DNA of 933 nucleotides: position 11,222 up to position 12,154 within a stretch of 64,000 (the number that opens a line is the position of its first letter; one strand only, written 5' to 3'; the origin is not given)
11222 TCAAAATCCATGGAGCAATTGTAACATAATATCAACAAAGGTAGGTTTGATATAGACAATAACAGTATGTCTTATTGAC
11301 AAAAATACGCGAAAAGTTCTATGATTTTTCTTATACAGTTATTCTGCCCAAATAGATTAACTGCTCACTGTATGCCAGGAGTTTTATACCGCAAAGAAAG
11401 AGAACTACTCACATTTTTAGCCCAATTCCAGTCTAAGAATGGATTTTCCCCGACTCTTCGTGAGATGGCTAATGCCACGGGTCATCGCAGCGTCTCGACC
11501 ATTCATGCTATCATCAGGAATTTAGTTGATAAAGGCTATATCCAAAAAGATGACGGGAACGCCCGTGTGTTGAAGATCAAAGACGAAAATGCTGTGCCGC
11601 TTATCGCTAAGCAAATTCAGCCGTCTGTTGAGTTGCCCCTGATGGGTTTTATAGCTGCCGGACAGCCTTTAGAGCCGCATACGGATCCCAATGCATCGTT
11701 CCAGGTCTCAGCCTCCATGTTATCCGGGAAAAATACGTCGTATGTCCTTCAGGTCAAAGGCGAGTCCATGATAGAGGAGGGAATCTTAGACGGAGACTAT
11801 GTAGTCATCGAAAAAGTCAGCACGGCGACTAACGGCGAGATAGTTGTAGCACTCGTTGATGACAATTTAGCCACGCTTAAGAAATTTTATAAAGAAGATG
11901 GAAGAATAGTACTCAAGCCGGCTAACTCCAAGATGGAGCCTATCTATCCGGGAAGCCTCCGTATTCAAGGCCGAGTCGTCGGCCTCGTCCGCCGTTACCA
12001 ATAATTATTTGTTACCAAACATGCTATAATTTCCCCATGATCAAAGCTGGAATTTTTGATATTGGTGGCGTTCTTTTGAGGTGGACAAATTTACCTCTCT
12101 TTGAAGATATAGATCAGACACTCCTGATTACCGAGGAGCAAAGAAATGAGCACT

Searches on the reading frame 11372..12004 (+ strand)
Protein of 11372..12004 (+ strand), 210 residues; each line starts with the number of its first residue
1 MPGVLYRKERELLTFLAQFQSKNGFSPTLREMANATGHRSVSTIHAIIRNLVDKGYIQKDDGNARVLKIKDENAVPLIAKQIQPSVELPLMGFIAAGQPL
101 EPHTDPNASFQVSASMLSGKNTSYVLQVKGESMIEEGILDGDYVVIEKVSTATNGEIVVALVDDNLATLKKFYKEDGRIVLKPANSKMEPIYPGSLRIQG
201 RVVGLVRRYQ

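Call 9: search_protein_families(library=ncbifam, proteins=[window:11372-12004:+], max_evalue=0.01)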
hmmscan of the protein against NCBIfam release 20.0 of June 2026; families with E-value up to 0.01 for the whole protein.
window:11372-12004:+ (210 aa): 3 families
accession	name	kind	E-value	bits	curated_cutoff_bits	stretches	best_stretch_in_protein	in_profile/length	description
TIGR00498.1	lexA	equivalog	1.1e-51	175.3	110.95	1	5-209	4-202/203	transcriptional repressor LexA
NF007621.2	PRK10276.1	subfamily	1.1e-17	64.1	110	1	109-205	15-109/115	translesion error-prone DNA polymerase V autoproteolytic subunit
NF051876.1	transXXX_HumD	equivalog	0.0036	17.3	120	1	115-171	20-74/129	HumD family translesion DNA polymerase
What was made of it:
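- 11372..12004 (+): lexA1: canonical LexA of the lineage, the other member of the pair. TIGR00498 175 bits, above cut-off (call 9).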

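Call 46: find_homologous_proteins(query=window:11372-12004:+, max_evalue=1e-20)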
Query window:11372-12004:+ (210 aa): 7491 proteins with E <= 1e-20 among 8000 candidates; the best 120 are listed.
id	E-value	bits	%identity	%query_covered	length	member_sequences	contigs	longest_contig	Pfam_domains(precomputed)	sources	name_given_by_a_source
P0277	3.5e-122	423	92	100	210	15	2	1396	PF00717.29,PF01726.23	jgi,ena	-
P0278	3.5e-121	420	90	100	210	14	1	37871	PF00717.29,PF01726.23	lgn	-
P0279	3.6e-120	417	89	100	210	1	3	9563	PF00717.29,PF01726.23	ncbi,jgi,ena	jgi:repressor LexA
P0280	9.4e-120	416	89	100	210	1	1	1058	PF00717.29,PF01726.23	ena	-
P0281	9.1e-119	412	88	100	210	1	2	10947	PF00717.29,PF01726.23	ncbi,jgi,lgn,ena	-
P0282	1.4e-117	408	88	100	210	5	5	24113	PF00717.29,PF01726.23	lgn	-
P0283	8.4e-117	406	88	100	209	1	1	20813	PF00717.29,PF01726.23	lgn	-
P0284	1.9e-112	392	84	100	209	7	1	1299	PF00717.29,PF01726.23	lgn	-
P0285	8.7e-110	383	84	100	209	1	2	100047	PF00717.29,PF01726.23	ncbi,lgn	-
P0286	1.7e-109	382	83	100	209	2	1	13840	PF00717.29,PF01726.23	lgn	-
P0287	7.6e-107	373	81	100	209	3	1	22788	PF00717.29,PF01726.23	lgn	-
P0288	1.5e-106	372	82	100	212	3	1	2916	PF00717.29,PF01726.23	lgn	-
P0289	2.0e-106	372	82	100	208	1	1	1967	PF00717.29,PF01726.23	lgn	-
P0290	9.3e-106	370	81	100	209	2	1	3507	PF00717.29,PF01726.23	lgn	-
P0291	8.1e-105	367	78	100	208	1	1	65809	PF00717.29,PF01726.23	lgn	-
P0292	1.4e-104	366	81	100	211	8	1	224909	PF00717.29,PF01726.23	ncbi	-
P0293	5.0e-104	364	79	100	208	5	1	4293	PF00717.29,PF01726.23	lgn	-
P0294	5.8e-104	364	80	100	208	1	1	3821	PF00717.29,PF01726.23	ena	-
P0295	7.6e-104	364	79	100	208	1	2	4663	PF00717.29,PF01726.23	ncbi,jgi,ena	-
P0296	1.1e-103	363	77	100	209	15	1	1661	PF00717.29,PF01726.23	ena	-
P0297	1.2e-103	363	80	100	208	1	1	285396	PF00717.29,PF01726.23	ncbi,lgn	-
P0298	1.4e-103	363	80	100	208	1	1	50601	PF00717.29,PF01726.23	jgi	jgi:repressor LexA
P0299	1.5e-103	363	79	100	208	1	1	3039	PF00717.29,PF01726.23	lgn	-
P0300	2.1e-103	362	80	100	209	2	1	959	PF00717.29,PF01726.23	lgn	-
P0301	2.9e-103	362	79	100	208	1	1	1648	PF00717.29,PF01726.23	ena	-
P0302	3.4e-103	361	78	100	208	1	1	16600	PF00717.29,PF01726.23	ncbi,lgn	-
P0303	7.7e-103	360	78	100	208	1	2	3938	PF00717.29,PF01726.23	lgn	-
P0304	9.3e-103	360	78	100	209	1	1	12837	PF00717.29,PF01726.23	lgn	-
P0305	1.1e-102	360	78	100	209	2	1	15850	PF00717.29,PF01726.23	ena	-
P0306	1.3e-102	360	79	100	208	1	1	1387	PF00717.29,PF01726.23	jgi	jgi:repressor LexA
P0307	1.3e-102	360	80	100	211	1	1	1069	PF00717.29,PF01726.23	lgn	-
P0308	1.5e-102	359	78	100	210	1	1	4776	PF00717.29,PF01726.23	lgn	-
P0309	2.1e-102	359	78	100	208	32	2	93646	PF00717.29,PF01726.23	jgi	jgi:repressor LexA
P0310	2.2e-102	359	77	100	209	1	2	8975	PF00717.29,PF01726.23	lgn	-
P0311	2.8e-102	359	78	100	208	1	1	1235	PF00717.29,PF01726.23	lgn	-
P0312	2.9e-102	358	78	100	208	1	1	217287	PF00717.29,PF01726.23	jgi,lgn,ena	-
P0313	3.1e-102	358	79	100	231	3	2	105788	PF00717.29,PF01726.23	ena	-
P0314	4.4e-102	358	78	100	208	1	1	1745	PF00717.29,PF01726.23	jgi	jgi:repressor LexA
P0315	4.5e-102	358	77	100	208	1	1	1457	PF00717.29,PF01726.23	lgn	-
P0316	4.9e-102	358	77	100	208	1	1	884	PF00717.29,PF01726.23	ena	-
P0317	5.1e-102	358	78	100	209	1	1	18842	PF00717.29,PF01726.23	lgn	-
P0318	5.1e-102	358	78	100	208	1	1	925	PF00717.29,PF01726.23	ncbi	-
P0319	5.5e-102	358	76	100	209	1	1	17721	PF00717.29,PF01726.23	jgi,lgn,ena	jgi:repressor LexA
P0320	5.8e-102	357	78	100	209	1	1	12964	PF00717.29,PF01726.23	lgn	-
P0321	6.0e-102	357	79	100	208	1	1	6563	PF00717.29,PF01726.23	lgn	-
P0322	6.3e-102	357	77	100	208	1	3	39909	PF00717.29,PF01726.23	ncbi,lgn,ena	ncbi:MAG: transcriptional repressor LexA [Patescibacteria group bacterium]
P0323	6.5e-102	357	77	100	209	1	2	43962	PF00717.29,PF01726.23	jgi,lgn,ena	-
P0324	6.6e-102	357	78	100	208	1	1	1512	PF00717.29,PF01726.23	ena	-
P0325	7.1e-102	357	78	100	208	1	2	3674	PF00717.29,PF01726.23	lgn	-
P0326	8.1e-102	357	79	100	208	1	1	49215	PF00717.29,PF01726.23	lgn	-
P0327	8.1e-102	357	77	100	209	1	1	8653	PF00717.29,PF01726.23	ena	-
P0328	8.7e-102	357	77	100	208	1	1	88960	PF00717.29,PF01726.23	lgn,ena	-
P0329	9.0e-102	357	77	100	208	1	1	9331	PF00717.29,PF01726.23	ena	-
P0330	9.2e-102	357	78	100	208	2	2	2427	PF00717.29,PF01726.23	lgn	-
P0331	9.4e-102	357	78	100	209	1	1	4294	PF00717.29,PF01726.23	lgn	-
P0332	1.0e-101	357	78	100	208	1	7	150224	PF00717.29,PF01726.23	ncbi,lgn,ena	-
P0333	1.0e-101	357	77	100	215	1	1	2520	PF00717.29,PF01726.23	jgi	-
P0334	1.1e-101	357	76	100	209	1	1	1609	PF00717.29,PF01726.23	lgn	-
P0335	1.1e-101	357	77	100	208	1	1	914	PF00717.29,PF01726.23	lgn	-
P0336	1.1e-101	357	77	100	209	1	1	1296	PF00717.29,PF01726.23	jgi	jgi:repressor LexA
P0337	1.2e-101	356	77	100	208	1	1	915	PF00717.29,PF01726.23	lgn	-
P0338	1.3e-101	356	79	100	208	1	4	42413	PF00717.29,PF01726.23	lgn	-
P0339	1.4e-101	356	77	100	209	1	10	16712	PF00717.29,PF01726.23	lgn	-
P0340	1.5e-101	356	77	100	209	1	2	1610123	PF00717.29,PF01726.23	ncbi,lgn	-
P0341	1.6e-101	356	76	100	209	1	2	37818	PF00717.29,PF01726.23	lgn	-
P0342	1.6e-101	356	78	100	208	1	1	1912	PF00717.29,PF01726.23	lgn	-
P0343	1.7e-101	356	78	100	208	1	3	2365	PF00717.29,PF01726.23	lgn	-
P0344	1.8e-101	356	79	100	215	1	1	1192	PF00717.29,PF01726.23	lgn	-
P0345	2.0e-101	356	78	100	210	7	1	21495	PF00717.29,PF01726.23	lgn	-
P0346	2.0e-101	356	77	100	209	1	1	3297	PF00717.29,PF01726.23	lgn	-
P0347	2.0e-101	356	79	100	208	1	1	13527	PF00717.29,PF01726.23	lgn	-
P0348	2.2e-101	356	80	100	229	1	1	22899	PF00717.29,PF01726.23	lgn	-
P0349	2.4e-101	355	77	100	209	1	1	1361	PF00717.29,PF01726.23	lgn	-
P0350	2.7e-101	355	78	100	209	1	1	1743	PF00717.29,PF01726.23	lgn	-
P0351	2.9e-101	355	77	100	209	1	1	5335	PF00717.29,PF01726.23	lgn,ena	-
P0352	2.9e-101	355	78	100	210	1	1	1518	PF00717.29,PF01726.23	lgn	-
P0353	3.6e-101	355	77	100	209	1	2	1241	PF00717.29,PF01726.23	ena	-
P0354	4.0e-101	355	76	100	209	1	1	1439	PF00717.29,PF01726.23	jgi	jgi:repressor LexA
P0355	4.2e-101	355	76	100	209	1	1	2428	PF00717.29,PF01726.23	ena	-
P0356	4.2e-101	355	76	100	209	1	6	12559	PF00717.29,PF01726.23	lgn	-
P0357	4.6e-101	355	77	100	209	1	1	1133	PF00717.29,PF01726.23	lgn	-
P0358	5.6e-101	354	76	100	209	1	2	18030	PF00717.29,PF01726.23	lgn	-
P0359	7.2e-101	354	78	100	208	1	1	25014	PF00717.29,PF01726.23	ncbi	-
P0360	7.3e-101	354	76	100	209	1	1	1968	PF00717.29,PF01726.23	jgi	jgi:repressor LexA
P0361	7.7e-101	354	79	100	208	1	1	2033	PF00717.29,PF01726.23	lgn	-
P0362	8.0e-101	354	76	100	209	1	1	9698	PF00717.29,PF01726.23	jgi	jgi:repressor LexA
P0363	8.1e-101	354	78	100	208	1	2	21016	PF00717.29,PF01726.23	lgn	-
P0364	8.3e-101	354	78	100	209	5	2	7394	PF00717.29,PF01726.23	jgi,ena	-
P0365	1.0e-100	353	76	100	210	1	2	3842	PF00717.29,PF01726.23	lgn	-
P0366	1.1e-100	353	76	100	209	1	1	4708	PF00717.29,PF01726.23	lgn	-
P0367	1.1e-100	353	76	100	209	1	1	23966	PF00717.29,PF01726.23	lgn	-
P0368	1.1e-100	353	77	100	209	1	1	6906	PF00717.29,PF01726.23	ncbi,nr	ncbi:MAG TPA: transcriptional repressor LexA [Patescibacteria group bacterium]|nr:transcriptional re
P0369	1.1e-100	353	78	100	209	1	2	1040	PF00717.29,PF01726.23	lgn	-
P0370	1.3e-100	353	76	100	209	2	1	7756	PF00717.29,PF01726.23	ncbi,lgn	ncbi:MAG: transcriptional repressor LexA [Candidatus Levyibacteriota bacterium]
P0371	1.4e-100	353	76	100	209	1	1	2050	PF00717.29,PF01726.23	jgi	jgi:repressor LexA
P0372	1.4e-100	353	77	100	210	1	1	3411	PF00717.29,PF01726.23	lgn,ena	-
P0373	1.4e-100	353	77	100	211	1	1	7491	PF00717.29,PF01726.23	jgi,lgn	jgi:repressor LexA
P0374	1.9e-100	353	78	100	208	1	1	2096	PF00717.29,PF01726.23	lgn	-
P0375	2.0e-100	352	78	100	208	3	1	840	PF00717.29,PF01726.23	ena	-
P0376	2.0e-100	352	76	100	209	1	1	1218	PF00717.29,PF01726.23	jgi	jgi:repressor LexA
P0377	2.2e-100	352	76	100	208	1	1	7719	PF00717.29,PF01726.23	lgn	-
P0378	2.3e-100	352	76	100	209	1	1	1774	PF00717.29,PF01726.23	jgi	jgi:repressor LexA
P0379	2.3e-100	352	78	100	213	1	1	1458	PF00717.29,PF09339.17,PF01726.23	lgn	-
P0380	2.5e-100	352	77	100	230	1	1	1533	PF00717.29,PF01726.23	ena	-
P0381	2.8e-100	352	77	100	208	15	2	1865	PF00717.29,PF01726.23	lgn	-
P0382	2.8e-100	352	77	100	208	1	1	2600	PF00717.29,PF01726.23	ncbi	-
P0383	3.6e-100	352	75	100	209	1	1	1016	PF00717.29,PF01726.23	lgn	-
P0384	3.8e-100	352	77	100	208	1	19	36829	PF00717.29,PF01726.23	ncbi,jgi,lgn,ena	jgi:repressor LexA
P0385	3.9e-100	352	75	100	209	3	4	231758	PF00717.29,PF01726.23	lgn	-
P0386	4.5e-100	351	76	100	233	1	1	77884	PF00717.29,PF01726.23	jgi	-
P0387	4.7e-100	351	76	100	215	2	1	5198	PF00717.29,PF01726.23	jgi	jgi:repressor LexA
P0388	5.0e-100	351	77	100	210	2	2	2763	PF00717.29,PF01726.23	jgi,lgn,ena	-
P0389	5.1e-100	351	75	100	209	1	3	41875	PF00717.29,PF01726.23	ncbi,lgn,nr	ncbi:MAG: transcriptional repressor LexA [Candidatus Levybacteria bacterium]|nr:transcriptional repr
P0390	5.4e-100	351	76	100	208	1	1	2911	PF00717.29,PF01726.23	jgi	jgi:repressor LexA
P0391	5.7e-100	351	78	100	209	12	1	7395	PF00717.29,PF01726.23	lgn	-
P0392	5.9e-100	351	77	100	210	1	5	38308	PF00717.29,PF01726.23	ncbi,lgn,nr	ncbi:MAG: transcriptional repressor LexA [Candidatus Levybacteria bacterium]|nr:transcriptional repr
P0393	6.7e-100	351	77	100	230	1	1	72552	PF00717.29,PF01726.23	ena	-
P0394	6.8e-100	351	76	100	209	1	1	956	PF00717.29,PF01726.23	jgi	jgi:repressor LexA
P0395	7.5e-100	351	77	100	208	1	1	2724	PF00717.29,PF01726.23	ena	-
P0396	7.7e-100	351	76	100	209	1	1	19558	PF00717.29,PF01726.23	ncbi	-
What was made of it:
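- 11372..12004 (+): PF01726 plus PF00717 in orthologues at 75-92% identity, some named Levybacteria (call 46).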

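Call 47: find_encoding_contigs(protein=P0285, flank=1500, max_places=1)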
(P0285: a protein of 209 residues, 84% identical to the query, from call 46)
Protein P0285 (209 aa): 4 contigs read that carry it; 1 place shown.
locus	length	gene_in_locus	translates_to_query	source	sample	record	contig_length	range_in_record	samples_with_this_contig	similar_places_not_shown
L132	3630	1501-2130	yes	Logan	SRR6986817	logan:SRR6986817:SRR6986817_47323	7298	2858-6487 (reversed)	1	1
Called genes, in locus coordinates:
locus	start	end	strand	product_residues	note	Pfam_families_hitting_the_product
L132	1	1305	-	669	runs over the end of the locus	PF00270:DEAD (weak), PF04851:ResIII, PF17757:UvrB_inter, PF27431:UvrB_3rd, PF00271:Helicase_C, PF12344:UvrB, PF02151:UVR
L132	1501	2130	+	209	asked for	PF01726:LexA_DNA_bind, PF00717:Peptidase_S24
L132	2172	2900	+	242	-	PF00590:TP_methylase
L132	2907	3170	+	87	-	-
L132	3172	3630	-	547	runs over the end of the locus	PF00501:AMP-binding, PF13193:AMP-binding_C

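Call 48: find_encoding_contigs(protein=P0291, flank=1500, max_places=1)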
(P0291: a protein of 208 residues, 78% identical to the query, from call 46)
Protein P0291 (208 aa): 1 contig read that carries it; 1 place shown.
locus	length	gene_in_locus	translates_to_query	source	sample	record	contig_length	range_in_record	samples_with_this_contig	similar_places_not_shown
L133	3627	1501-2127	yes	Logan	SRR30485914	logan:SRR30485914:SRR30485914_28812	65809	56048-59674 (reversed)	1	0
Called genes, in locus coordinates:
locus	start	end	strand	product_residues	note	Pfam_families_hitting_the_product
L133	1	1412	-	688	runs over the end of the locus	PF00270:DEAD (faint), PF04851:ResIII, PF17757:UvrB_inter, PF27431:UvrB_3rd, PF00271:Helicase_C, PF12344:UvrB, PF02151:UVR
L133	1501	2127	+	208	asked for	PF01726:LexA_DNA_bind, PF00717:Peptidase_S24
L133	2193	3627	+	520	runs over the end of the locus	PF01293:PEPCK_ATP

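Call 49: find_encoding_contigs(protein=P0297, flank=1500, max_places=1)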
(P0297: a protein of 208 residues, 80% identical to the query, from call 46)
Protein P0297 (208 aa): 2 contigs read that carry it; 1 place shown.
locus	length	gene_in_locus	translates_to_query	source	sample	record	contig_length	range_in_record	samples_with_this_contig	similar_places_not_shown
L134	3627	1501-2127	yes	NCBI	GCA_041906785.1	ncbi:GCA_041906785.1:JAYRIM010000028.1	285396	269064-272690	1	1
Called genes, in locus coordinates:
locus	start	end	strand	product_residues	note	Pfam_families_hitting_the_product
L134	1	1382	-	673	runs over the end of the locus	PF00270:DEAD (faint), PF04851:ResIII, PF17757:UvrB_inter, PF27431:UvrB_3rd, PF00271:Helicase_C, PF12344:UvrB, PF02151:UVR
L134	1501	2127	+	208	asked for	PF01726:LexA_DNA_bind, PF00717:Peptidase_S24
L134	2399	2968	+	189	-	PF01725:Ham1p_like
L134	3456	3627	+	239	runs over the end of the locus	PF00590:TP_methylase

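Call 50: find_encoding_contigs(protein=P0312, flank=1500, max_places=1)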
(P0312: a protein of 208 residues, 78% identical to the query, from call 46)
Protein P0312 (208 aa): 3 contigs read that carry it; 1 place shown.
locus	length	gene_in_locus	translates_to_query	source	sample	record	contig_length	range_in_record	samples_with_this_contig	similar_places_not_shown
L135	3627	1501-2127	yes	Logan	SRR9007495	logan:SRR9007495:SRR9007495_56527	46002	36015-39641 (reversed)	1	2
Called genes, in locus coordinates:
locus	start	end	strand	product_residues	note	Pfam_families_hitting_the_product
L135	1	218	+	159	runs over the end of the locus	-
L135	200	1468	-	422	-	PF02441:Flavoprotein, PF04127:DFP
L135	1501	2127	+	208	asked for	PF01726:LexA_DNA_bind, PF00717:Peptidase_S24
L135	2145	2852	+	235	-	PF00590:TP_methylase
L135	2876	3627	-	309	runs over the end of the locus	-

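Call 51: find_encoding_contigs(protein=P0340, flank=1500, max_places=1)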
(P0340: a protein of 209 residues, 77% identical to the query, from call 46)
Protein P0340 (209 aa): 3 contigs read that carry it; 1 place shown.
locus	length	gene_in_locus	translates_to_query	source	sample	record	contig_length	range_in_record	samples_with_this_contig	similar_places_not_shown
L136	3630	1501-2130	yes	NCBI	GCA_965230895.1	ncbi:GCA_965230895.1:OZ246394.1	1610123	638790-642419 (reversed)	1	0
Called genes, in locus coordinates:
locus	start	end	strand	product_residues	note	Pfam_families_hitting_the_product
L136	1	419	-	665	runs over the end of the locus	PF00270:DEAD (faint), PF04851:ResIII, PF17757:UvrB_inter, PF27431:UvrB_3rd, PF00271:Helicase_C, PF12344:UvrB, PF02151:UVR (weak)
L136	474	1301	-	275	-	PF12917:YfbR-like, PF13023:HD_3, PF01966:HD (weak)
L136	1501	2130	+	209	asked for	PF01726:LexA_DNA_bind, PF00717:Peptidase_S24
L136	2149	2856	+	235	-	PF00590:TP_methylase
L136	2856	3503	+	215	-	PF01966:HD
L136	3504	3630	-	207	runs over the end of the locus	PF00300:His_Phos_1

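Call 52: find_encoding_contigs(protein=P0389, flank=1500, max_places=1)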
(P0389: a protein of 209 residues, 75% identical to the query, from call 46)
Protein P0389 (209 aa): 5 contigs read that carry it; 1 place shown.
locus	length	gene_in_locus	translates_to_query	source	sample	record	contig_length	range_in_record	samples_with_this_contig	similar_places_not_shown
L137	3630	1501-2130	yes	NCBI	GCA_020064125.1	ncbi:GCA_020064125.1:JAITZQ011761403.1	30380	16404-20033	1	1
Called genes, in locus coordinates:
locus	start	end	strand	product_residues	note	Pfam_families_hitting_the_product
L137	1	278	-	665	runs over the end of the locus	PF00270:DEAD (faint), PF04851:ResIII, PF17757:UvrB_inter, PF27431:UvrB_3rd, PF00271:Helicase_C, PF12344:UvrB, PF02151:UVR (weak)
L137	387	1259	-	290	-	PF12917:YfbR-like, PF13023:HD_3, PF01966:HD (weak)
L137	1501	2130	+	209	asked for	PF01726:LexA_DNA_bind, PF00717:Peptidase_S24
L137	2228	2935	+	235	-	PF00590:TP_methylase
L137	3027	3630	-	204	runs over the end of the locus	PF01327:Pep_deformylase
